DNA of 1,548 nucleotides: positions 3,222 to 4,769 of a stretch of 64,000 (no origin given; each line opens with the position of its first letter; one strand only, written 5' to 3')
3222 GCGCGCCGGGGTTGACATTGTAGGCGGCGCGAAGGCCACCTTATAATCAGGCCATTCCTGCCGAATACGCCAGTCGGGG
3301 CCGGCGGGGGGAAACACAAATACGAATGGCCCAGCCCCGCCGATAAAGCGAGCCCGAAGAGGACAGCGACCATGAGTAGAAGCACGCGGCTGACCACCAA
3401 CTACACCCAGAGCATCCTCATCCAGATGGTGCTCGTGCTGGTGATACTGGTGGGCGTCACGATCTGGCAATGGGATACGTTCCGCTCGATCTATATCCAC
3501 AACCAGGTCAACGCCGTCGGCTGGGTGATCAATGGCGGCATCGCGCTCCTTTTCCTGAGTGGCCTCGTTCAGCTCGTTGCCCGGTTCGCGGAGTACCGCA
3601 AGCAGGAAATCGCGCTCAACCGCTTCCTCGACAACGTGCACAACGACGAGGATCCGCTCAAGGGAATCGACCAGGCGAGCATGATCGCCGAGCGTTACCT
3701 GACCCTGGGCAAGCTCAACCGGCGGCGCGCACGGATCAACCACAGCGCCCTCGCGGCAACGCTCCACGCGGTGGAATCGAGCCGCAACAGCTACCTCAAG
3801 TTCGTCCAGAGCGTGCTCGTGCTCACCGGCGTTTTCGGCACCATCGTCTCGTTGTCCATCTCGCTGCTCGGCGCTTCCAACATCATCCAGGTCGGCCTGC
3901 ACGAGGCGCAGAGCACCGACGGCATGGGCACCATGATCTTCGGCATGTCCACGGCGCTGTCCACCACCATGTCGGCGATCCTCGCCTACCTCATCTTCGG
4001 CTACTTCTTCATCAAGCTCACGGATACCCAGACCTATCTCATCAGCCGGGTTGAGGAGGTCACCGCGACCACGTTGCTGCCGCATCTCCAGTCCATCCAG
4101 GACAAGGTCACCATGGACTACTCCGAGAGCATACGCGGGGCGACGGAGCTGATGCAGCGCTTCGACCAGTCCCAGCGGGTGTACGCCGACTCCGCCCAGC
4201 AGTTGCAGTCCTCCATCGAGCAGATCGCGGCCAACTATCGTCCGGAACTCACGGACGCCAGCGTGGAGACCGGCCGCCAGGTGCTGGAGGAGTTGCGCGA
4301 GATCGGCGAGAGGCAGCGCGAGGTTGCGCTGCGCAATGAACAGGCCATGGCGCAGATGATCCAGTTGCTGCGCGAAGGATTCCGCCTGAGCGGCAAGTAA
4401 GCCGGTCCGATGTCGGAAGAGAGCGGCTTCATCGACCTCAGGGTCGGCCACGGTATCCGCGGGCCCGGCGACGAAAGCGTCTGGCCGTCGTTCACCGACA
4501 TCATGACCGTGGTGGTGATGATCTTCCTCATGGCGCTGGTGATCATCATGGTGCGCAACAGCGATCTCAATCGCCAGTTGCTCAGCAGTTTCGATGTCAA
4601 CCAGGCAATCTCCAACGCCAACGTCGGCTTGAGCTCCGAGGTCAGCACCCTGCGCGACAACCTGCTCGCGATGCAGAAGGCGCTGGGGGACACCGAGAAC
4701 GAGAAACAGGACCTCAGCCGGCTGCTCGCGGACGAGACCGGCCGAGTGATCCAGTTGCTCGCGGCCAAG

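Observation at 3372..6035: Orphan ExbB/MotA-like channel plus an ExbD-like protein carrying a ~370-residue coiled coil: candidate uncharacterised 5:2 ion-driven motor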

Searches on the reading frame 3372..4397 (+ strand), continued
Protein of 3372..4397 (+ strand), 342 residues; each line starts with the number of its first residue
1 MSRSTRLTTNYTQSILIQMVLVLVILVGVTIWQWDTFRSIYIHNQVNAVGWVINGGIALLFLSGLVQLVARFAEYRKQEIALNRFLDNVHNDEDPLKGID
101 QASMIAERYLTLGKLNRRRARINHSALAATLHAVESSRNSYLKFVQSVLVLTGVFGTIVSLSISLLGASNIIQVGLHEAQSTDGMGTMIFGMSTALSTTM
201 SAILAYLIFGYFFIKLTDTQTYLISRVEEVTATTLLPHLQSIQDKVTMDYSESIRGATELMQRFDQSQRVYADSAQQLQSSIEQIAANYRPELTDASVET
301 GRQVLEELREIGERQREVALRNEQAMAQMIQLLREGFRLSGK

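Call 64: search_dna_similar(query=window:3372-4397:+, collection=phages, mode=protein, max_evalue=0.001, max_rows=10)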
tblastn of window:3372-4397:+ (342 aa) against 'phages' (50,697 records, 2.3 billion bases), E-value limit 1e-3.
No match.

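Call 78: search_protein_families(library=ncbifam, alignment_id=A1, max_evalue=0.01)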
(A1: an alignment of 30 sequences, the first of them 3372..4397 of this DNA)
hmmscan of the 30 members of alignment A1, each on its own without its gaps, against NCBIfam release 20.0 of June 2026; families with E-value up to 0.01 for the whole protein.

A. member 1, window:3372-4397:+ (342 aa): 0 families

B. families by the number of members that match (of 30 scanned): 6 families
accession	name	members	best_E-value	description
TIGR04320.1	Surf_Exclu_PgrA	1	5.7e-06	SEC10/PgrA surface exclusion domain-containing protein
NF045846.1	MSC0882_dom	1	0.00013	MSC_0882 family membrane protein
NF033885.1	conj_TraP_IncI1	1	0.0027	conjugal transfer protein TraP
NF003409.0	PRK04778.1-3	1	0.003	septation ring formation regulator EzrA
NF033614.1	APH_6_Ic_gen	1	0.0066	APH(6)-I family aminoglycoside O-phosphotransferase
NF033927.1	alph_xenorhab_B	1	0.0079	alpha-xenorhabdolysin family binary toxin subunit B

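Call 83: find_encoding_contigs(protein=window:3372-4397:+, flank=10000, max_places=3)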
Protein window:3372-4397:+ (342 aa): no gene with exactly this product is on record in the collection.

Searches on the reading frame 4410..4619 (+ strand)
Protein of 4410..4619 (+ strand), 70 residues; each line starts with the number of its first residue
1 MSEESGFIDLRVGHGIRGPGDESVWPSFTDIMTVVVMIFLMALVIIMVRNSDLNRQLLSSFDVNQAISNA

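Call 31: search_protein_families(library=pfam, proteins=[window:4410-4619:+], max_evalue=10)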
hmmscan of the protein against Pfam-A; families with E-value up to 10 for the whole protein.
seq(70 aa): 1 family
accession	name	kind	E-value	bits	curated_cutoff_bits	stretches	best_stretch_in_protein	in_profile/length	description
PF03579.19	SHP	-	0.0086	16.1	27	1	24-66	14-60/65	Small hydrophobic protein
